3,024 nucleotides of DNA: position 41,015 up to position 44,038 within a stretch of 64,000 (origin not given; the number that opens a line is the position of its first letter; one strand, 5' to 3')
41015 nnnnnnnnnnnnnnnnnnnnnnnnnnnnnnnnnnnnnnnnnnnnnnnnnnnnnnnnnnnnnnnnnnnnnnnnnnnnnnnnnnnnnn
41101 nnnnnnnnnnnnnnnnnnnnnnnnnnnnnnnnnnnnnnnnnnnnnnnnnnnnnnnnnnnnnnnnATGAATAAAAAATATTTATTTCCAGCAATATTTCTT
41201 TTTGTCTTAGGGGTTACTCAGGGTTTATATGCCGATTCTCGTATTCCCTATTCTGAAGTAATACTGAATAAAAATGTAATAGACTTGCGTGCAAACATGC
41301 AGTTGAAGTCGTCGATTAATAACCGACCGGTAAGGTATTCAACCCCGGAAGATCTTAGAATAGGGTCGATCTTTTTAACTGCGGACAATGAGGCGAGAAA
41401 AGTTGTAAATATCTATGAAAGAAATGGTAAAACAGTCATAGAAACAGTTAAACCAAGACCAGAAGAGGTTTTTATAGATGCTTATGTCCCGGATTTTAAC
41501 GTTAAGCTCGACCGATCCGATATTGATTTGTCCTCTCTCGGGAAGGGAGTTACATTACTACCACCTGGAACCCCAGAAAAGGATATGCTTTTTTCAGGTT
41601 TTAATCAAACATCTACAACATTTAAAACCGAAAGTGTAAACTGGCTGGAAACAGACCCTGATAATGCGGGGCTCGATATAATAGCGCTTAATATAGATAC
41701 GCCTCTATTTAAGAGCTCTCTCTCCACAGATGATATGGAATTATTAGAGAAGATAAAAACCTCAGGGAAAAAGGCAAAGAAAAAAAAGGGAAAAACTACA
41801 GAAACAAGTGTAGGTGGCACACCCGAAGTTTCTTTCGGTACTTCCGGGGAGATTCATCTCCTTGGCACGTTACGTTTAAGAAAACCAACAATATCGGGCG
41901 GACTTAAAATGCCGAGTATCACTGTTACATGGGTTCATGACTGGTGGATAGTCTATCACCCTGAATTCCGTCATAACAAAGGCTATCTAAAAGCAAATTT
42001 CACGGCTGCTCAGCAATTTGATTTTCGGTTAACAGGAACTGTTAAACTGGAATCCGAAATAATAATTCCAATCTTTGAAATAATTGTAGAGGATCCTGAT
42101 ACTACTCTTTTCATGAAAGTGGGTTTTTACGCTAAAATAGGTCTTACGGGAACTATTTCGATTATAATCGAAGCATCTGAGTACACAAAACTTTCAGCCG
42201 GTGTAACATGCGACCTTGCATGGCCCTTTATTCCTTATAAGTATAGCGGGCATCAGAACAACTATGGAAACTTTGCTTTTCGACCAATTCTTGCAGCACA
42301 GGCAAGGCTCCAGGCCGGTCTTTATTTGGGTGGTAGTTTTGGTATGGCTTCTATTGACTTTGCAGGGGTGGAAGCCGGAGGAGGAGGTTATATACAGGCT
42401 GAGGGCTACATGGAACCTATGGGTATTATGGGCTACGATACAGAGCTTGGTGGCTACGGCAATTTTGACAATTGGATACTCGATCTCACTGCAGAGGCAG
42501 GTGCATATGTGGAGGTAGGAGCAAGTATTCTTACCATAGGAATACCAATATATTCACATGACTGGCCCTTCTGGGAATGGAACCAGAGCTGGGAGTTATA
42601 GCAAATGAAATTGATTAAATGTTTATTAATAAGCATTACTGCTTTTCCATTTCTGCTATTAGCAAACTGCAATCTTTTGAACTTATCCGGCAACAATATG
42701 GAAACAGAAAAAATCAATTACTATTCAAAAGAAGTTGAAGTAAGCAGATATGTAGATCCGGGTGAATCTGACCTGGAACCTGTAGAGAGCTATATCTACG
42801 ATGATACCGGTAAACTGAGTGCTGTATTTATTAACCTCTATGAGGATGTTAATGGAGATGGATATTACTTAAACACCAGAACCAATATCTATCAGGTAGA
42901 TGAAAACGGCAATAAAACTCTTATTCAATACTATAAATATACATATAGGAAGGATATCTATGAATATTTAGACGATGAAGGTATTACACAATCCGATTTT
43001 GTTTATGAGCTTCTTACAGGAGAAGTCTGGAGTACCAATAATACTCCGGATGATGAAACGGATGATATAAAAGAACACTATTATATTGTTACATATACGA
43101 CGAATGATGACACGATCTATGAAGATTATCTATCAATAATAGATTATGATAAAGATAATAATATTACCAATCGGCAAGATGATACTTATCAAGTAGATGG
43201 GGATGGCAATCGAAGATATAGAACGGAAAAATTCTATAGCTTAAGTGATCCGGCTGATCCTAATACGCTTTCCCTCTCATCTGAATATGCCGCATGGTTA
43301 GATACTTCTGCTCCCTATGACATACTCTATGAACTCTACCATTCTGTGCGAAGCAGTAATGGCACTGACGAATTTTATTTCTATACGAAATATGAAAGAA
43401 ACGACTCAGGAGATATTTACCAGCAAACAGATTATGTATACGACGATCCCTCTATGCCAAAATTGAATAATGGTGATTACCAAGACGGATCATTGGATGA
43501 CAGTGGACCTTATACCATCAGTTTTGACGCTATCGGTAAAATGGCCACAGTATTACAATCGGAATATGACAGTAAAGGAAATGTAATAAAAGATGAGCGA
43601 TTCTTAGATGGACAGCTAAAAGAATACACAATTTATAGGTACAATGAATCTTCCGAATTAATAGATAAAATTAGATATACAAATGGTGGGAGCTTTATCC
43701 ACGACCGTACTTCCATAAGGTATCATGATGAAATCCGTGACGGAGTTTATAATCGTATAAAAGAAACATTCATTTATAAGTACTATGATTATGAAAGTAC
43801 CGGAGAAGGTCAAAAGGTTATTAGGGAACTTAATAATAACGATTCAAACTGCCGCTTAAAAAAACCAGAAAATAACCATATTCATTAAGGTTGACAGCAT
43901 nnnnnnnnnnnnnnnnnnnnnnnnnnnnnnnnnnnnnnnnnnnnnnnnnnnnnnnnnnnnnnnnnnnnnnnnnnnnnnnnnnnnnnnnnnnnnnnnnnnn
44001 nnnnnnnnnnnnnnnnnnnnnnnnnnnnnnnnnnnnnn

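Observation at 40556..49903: AT-rich nine-gene envelope operon: YD/RHS-repeat mini-lipoproteins, OM beta-barrel, two polytopic membrane proteins including a PrsW-like protease, beta-helix lipoprotein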

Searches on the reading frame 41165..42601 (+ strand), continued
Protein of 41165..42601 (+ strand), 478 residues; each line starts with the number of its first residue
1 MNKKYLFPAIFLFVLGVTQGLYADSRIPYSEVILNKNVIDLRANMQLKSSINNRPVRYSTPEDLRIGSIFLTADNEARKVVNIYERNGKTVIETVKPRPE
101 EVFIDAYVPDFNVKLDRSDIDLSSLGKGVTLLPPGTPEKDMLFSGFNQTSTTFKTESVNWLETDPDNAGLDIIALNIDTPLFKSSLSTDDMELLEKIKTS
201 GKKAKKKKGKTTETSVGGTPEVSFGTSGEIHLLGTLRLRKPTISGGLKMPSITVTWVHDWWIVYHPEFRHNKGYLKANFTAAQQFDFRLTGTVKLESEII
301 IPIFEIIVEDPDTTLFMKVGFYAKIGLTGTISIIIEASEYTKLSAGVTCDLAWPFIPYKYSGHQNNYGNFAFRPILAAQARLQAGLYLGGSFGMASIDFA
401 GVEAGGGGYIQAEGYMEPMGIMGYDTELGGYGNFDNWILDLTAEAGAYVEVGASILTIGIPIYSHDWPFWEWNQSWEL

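Call 92: search_protein_families(library=ncbifam, proteins=[L028:9285-9443:+, L028:9547-9990:+, L028:10001-11233:+, L028:11257-12378:+, L028:3270-3860:+, L028:3869-6070:+, L028:6073-8979:+], max_evalue=0.1)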
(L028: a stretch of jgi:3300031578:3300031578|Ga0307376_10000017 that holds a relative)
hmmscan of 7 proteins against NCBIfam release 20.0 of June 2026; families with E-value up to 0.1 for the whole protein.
L028:9285-9443:+ (52 aa): 4 families
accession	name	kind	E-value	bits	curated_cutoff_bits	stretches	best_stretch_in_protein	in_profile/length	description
NF038167.1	cyan_ocin_like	subfamily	0.016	15.4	32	1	27-41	9-23/72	CTB family bacteriocin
TIGR03949.1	bact_IIb_cerein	subfamily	0.017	14.9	21.5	1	28-43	3-18/45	class IIb bacteriocin, lactobin A/cerein 7B family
TIGR01847.1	bacteriocin_sig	domain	0.062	14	15.7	0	28-40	3-15/15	bacteriocin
NF033456.1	RiPP_CCRG-2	domain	0.08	12.9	24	1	28-41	5-18/18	CCRG-2 family RiPP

L028:9547-9990:+ (147 aa): 1 family
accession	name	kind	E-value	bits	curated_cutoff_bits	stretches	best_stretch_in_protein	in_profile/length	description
TIGR01643.1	YD_repeat_2x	repeat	0.033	14.7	15.8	0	55-81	9-34/42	YD repeat-containing protein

L028:10001-11233:+ (410 aa): 0 families

L028:11257-12378:+ (373 aa): 0 families

L028:3270-3860:+ (196 aa): 2 families
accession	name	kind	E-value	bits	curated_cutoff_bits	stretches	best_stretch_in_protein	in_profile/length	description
TIGR03794.1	NHLM_micro_HlyD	equivalog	1.1e-48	166.2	156.2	2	60-188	291-419/421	NHLP bacteriocin system secretion protein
TIGR01843.1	type_I_hlyD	subfamily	0.00023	20.3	208.65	1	71-145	317-376/422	HlyD family type I secretion periplasmic adaptor subunit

L028:3869-6070:+ (733 aa): 191 families (the best 25 are shown)
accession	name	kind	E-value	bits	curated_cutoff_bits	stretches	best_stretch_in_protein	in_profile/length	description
TIGR03796.1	NHLM_micro_ABC1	equivalog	0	1064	853.3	1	20-731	1-710/710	NHLP family bacteriocin export ABC transporter peptidase/permease/ATPase subunit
TIGR01846.1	type_I_sec_HlyB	subfamily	2.2e-111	373.3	725.55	1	36-730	4-689/694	type I secretion system permease/ATPase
TIGR03797.1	NHLM_micro_ABC2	equivalog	1.3e-110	370.9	709.4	1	69-731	35-683/686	NHLP bacteriocin export ABC transporter permease/ATPase subunit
TIGR01193.1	bacteriocin_ABC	subfamily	7.1e-94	315.7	523.85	1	26-731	1-707/708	peptide cleavage/export ABC transporter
TIGR03375.1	type_I_sec_LssB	subfamily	8.6e-92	308.5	693.1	1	36-720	6-689/696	type I secretion system permease/ATPase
TIGR02203.1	MsbA_lipidA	equivalog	7.5e-87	292.1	602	1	173-732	14-568/572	lipid A export permease/ATP-binding protein MsbA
TIGR00958.1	3a01208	subfamily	3.8e-83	280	874.6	1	173-729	158-710/711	antigen peptide transporter 2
TIGR02204.1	MsbA_rel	hypoth_equivalog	6.6e-79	266.1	780.4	1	168-732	13-574/576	ABC transporter, permease/ATP-binding protein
NF045513.1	HepA_fam_ABC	equivalog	4.8e-78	263.1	725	1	197-725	76-601/610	heterocyst formation ABC transporter subunit HepA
NF008381.0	PRK11176.1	equivalog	8.3e-72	242.4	867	1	249-732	101-578/582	lipid A ABC transporter ATP-binding protein/permease MsbA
NF052233.1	CphA_assoc_ABC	equivalog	2.7e-71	241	880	1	185-729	201-739/766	cyanophycin metabolism-associated ABC transporter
NF010178.0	PRK13657.1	equivalog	5.8e-71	239.7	733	1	177-732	23-569/588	glucan ABC transporter ATP-binding protein/ permease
TIGR01842.1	type_I_sec_PrtD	subfamily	1.8e-64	218.2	510.15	1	171-720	4-541/544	type I secretion system permease/ATPase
TIGR01192.1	chvA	subfamily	1.4e-61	208.8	585.4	1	404-732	248-569/585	glucan export ABC transporter ATP-binding protein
NF008055.0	PRK10789.1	equivalog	5.1e-60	203.5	845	1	181-731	28-569/590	SmdA family multidrug ABC transporter permease/ATP-binding protein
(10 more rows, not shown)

L028:6073-8979:+ (968 aa): 189 families (the best 25 are shown)
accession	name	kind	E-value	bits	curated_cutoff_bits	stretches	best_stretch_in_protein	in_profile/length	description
TIGR03797.1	NHLM_micro_ABC2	equivalog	4e-255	848.5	709.4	1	284-966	2-685/686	NHLP bacteriocin export ABC transporter permease/ATPase subunit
TIGR01846.1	type_I_sec_HlyB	subfamily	7.3e-84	282.3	725.55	1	431-967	152-693/694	type I secretion system permease/ATPase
TIGR03796.1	NHLM_micro_ABC1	equivalog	3.3e-83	280.1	853.3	1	409-961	145-707/710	NHLP family bacteriocin export ABC transporter peptidase/permease/ATPase subunit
TIGR02203.1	MsbA_lipidA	equivalog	3.9e-77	260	602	1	491-964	88-567/572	lipid A export permease/ATP-binding protein MsbA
TIGR00958.1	3a01208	subfamily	5.3e-68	229.9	874.6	1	431-961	174-709/711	antigen peptide transporter 2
TIGR03375.1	type_I_sec_LssB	subfamily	7.7e-68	229.4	693.1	1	423-954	154-690/696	type I secretion system permease/ATPase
NF045513.1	HepA_fam_ABC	equivalog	4.2e-67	227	725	1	454-962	91-605/610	heterocyst formation ABC transporter subunit HepA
TIGR02204.1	MsbA_rel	hypoth_equivalog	5e-67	226.8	780.4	1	493-966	93-575/576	ABC transporter, permease/ATP-binding protein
NF010178.0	PRK13657.1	equivalog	9.5e-60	202.6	733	1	649-966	248-570/588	glucan ABC transporter ATP-binding protein/ permease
NF008381.0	PRK11176.1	equivalog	2.8e-58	197.7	867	1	495-966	102-579/582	lipid A ABC transporter ATP-binding protein/permease MsbA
TIGR01193.1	bacteriocin_ABC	subfamily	4.3e-54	184.2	523.85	1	431-963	169-706/708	peptide cleavage/export ABC transporter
NF052233.1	CphA_assoc_ABC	equivalog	1.1e-53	182.7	880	1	706-966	480-743/766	cyanophycin metabolism-associated ABC transporter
NF008056.1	PRK10790.1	equivalog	9.3e-52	176.3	746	1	728-966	336-575/584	SmdB family multidrug efflux ABC transporter permease/ATP-binding protein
TIGR02868.1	CydC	equivalog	8.8e-51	173.1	329.05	1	492-925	87-529/530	thiol reductant ABC exporter subunit CydC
TIGR01842.1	type_I_sec_PrtD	subfamily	6.6e-48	163.6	510.15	1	432-953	20-541/544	type I secretion system permease/ATPase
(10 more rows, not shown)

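Call 109: find_related_loci(query=A3, collection=viral_contigs, flank=10000)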
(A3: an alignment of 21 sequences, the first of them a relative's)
Query A3 (478 aa) in viral_contigs; peptide patterns used: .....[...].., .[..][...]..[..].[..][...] (x = any residue, [..] = any of these).
15 stretches matched a pattern, but none encodes a relative of the query by tblastn (E <= 1e-3).

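Call 111: search_dna_similar(query=window:41165-42601:+, collection=plasmids, mode=protein, max_evalue=0.001, max_rows=10)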
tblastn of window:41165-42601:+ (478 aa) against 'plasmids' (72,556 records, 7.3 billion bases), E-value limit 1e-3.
No match.
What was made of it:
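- No relative was found in viral contigs or plasmids, so there is no sign of a phage- or plasmid-borne cassette (calls 109, 111).
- Tried and rejected: No relative was found in viral contigs or plasmids (calls 109, 111).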

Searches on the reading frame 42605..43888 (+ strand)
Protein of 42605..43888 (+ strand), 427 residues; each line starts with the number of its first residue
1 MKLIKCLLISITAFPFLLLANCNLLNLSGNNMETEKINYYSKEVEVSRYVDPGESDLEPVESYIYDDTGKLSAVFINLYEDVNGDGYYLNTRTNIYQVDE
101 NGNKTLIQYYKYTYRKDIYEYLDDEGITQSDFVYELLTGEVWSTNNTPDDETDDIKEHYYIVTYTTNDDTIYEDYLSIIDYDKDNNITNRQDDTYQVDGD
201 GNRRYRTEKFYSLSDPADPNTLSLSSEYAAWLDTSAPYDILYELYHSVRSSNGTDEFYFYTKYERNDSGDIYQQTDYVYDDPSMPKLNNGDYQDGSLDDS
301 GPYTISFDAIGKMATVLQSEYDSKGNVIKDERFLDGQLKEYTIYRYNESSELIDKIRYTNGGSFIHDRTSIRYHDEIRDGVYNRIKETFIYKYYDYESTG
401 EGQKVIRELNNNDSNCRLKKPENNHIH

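Call 3: search_protein_families(library=pfam, proteins=[window:42605-43888:+], max_evalue=1)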
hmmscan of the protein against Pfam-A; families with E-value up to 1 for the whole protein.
window:42605-43888:+ (427 aa): 0 families

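Call 6: search_protein_families(library=ncbifam, proteins=[window:42605-43888:+], max_evalue=1)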
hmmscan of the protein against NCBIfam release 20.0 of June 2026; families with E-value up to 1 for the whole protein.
window:42605-43888:+ (427 aa): 0 families

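Call 51: search_solved_structures(query=A5, max_evalue=10)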
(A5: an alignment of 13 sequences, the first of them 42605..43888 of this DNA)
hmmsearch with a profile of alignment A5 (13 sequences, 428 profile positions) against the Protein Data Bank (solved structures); distinct sequences matched with E-value up to 10: 0.

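Call 54: search_protein_families(library=pfam, alignment_id=A5, max_evalue=1)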
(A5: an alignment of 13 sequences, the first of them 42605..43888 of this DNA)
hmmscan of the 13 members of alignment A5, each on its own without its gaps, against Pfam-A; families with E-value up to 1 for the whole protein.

A. member 1, window:42605-43888:+ (427 aa): 0 families

B. families by the number of members that match (of 13 scanned): 2 families
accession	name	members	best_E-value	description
PF16188.10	Peptidase_M24_C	1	0.073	C-terminal region of peptidase_M24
PF04711.18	ApoA-II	1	0.14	Apolipoprotein A-II (ApoA-II)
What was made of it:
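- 42605..43888 (+): Gene D: a 427-aa Tyr/Asp-rich lipoprotein and a core member. It carries a roughly 40-residue C-terminal extension with a basic His/Asn tail. That extension is present only in cassettes that also have A, F and G. No family or PDB hits in 13 orthologues (calls 51, 54).
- On RHS / YD-repeat proteins: 0 of 13 orthologues hit any Pfam repeat family (call 54).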

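Call 77: search_protein_families(library=padloc, proteins=[window:42605-43888:+], max_evalue=0.01)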
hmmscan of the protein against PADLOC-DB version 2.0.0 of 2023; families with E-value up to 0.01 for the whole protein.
window:42605-43888:+ (427 aa): 0 families
